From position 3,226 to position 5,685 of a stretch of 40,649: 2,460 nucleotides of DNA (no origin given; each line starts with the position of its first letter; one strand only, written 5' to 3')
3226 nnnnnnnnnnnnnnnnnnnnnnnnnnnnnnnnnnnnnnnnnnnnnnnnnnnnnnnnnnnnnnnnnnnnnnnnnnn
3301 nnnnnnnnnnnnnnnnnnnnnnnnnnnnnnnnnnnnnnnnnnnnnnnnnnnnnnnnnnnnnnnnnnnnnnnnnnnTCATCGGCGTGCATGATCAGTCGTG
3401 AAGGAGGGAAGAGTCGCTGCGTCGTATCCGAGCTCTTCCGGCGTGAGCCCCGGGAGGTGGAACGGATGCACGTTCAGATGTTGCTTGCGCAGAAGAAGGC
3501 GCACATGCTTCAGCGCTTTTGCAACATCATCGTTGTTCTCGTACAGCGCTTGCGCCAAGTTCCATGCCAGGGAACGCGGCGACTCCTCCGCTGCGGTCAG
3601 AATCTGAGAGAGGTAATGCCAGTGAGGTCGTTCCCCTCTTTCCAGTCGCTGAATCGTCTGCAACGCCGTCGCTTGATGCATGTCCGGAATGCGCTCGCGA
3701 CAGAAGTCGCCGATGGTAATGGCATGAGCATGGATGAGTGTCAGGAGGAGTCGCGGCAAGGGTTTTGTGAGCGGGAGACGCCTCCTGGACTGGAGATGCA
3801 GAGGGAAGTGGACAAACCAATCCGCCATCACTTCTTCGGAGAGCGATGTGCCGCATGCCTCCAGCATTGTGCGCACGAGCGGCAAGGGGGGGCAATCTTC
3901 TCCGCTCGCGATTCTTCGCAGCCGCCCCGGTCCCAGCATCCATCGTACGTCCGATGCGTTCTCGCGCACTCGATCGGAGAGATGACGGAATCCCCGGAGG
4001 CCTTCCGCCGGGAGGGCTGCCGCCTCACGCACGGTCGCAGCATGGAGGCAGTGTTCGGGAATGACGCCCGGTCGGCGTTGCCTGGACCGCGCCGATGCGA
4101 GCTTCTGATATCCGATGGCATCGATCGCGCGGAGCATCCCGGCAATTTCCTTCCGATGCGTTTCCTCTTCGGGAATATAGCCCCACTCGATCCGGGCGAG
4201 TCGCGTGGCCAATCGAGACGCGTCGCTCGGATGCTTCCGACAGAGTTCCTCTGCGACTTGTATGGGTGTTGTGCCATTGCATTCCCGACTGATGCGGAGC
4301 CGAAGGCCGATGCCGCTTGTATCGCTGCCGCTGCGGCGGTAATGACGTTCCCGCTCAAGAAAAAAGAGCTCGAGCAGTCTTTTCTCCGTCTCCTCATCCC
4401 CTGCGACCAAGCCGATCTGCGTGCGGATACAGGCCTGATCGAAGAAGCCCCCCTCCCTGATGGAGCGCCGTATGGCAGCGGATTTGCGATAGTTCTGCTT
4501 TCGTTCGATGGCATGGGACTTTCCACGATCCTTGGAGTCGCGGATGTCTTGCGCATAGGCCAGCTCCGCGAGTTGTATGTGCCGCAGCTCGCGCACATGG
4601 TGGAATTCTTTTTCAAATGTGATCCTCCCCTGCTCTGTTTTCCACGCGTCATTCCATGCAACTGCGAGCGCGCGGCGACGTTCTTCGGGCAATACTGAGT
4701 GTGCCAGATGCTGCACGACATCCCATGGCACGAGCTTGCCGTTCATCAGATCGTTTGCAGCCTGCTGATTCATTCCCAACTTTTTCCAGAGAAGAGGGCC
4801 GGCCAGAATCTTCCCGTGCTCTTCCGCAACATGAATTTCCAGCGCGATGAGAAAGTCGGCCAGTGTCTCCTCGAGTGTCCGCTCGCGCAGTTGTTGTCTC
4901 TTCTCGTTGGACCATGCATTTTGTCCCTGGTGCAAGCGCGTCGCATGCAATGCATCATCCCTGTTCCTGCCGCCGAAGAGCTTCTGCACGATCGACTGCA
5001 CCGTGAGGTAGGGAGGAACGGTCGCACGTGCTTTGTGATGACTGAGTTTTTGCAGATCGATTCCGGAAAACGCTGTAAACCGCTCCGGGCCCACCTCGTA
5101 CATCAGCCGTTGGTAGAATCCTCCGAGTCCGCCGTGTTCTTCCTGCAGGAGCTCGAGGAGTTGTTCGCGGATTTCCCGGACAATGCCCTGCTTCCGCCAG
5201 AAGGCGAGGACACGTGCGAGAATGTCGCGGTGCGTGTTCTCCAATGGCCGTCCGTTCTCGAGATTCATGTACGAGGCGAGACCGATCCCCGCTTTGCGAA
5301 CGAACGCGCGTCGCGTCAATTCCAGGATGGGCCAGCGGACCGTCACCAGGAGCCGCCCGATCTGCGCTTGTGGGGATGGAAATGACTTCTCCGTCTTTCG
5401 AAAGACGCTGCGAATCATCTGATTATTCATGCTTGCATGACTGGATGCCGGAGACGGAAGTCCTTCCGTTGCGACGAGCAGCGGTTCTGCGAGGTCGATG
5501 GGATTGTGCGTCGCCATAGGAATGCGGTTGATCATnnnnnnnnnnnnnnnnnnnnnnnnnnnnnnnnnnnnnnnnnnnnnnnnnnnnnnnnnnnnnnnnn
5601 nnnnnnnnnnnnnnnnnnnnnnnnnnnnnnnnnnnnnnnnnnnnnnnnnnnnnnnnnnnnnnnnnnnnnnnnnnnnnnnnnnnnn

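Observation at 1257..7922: Translationally coupled operon: divergent SF2 helicase-like ATPase plus two tandem ~715-aa poly-HTH paralogs (candidate undescribed system)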

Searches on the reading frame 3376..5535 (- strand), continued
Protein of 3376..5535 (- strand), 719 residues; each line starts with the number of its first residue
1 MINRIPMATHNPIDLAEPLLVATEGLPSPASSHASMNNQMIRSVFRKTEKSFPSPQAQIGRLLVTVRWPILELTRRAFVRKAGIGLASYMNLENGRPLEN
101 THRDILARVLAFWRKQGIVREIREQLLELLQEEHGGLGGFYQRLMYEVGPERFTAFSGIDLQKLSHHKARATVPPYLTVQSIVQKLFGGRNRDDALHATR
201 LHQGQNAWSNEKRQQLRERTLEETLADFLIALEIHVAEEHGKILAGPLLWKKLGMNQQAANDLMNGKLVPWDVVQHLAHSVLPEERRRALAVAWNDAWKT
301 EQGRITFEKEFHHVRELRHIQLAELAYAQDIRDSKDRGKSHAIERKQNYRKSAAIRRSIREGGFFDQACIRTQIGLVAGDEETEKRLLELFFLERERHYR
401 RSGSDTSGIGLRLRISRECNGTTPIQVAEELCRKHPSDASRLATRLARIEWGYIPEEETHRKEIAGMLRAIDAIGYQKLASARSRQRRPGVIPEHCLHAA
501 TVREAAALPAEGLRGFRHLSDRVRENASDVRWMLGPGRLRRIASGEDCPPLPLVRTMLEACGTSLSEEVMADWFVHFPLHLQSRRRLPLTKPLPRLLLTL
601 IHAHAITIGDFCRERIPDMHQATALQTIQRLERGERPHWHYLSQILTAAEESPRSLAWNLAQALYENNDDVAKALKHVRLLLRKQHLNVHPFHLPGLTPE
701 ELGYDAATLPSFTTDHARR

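Call 105: find_related_loci(query=A6, collection=viral_contigs, flank=6000)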
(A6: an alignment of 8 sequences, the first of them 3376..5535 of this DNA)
Query A6 (719 aa) in viral_contigs; peptide patterns used: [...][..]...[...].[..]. (x = any residue, [..] = any of these).
45 stretches matched a pattern, but none encodes a relative of the query by tblastn (E <= 1e-3).

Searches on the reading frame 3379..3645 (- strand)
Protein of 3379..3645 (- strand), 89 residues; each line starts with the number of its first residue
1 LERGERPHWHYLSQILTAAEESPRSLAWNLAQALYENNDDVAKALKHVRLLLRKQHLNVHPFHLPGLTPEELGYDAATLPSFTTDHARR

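Call 62: search_protein_families(library=pfam, proteins=[window:3379-3645:-], max_evalue=10)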
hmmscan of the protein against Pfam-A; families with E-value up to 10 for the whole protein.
seq(89 aa): 3 families
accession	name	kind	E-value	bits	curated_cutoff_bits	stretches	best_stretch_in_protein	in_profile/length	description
PF12318.13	FAD-SLDH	-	0.0074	17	24.2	1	6-58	38-90/163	Membrane bound FAD containing D-sorbitol dehydrogenase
PF16868.10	NMT1_3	-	0.3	11.1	27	1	14-59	227-272/289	NMT1-like family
PF13764.11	E3_UbLigase_R4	-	0.34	9.4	23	1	9-54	387-430/809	E3 ubiquitin-protein ligase UBR4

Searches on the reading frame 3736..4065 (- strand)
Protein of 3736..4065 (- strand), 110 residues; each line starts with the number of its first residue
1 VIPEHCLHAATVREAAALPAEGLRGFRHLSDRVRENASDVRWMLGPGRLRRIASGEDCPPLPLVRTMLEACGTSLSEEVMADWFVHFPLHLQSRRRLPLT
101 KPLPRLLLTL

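Call 62: search_protein_families(library=pfam, proteins=[window:3736-4065:-], max_evalue=10)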
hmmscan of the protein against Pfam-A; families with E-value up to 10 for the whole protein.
seq(110 aa): 1 family
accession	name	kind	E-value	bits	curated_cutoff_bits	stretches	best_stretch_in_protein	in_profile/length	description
PF01381.28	HTH_3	-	0.16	12.5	23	1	45-77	22-54/55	Helix-turn-helix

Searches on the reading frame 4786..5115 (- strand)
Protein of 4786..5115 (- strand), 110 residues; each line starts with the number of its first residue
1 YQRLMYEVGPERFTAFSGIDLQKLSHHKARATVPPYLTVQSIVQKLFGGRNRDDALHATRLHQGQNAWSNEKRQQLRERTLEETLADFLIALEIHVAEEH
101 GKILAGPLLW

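Call 62: search_protein_families(library=pfam, proteins=[window:4786-5115:-], max_evalue=10)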
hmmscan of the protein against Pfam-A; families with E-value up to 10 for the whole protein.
seq(110 aa): 1 family
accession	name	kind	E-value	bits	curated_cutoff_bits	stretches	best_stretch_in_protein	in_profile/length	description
PF12812.13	PDZ_1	-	0.091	13.2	28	1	8-34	2-28/78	PDZ-like domain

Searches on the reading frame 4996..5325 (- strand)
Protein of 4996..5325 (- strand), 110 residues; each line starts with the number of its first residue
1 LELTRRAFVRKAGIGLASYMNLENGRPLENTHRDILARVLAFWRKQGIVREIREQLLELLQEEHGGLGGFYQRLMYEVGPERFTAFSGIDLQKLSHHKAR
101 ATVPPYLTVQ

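Call 62: search_protein_families(library=pfam, proteins=[window:4996-5325:-], max_evalue=10)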
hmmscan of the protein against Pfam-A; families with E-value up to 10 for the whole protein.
seq(110 aa): 2 families
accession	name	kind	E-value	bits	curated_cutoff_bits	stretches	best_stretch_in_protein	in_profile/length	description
PF12812.13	PDZ_1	-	0.097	13.2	28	1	78-103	2-27/78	PDZ-like domain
PF12844.13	HTH_19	-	0.11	12.8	30.2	1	3-27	13-39/64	Helix-turn-helix domain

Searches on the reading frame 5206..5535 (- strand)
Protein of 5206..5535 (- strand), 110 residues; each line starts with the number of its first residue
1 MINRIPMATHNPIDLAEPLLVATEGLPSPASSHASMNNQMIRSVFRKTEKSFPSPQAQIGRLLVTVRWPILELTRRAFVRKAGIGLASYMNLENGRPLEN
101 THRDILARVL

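Call 62: search_protein_families(library=pfam, proteins=[window:5206-5535:-], max_evalue=10)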
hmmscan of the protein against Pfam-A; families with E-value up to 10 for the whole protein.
seq(110 aa): 1 family
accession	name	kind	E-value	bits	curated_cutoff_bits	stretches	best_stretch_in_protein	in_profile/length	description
PF12844.13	HTH_19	-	0.21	11.9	30.2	1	72-96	12-36/64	Helix-turn-helix domain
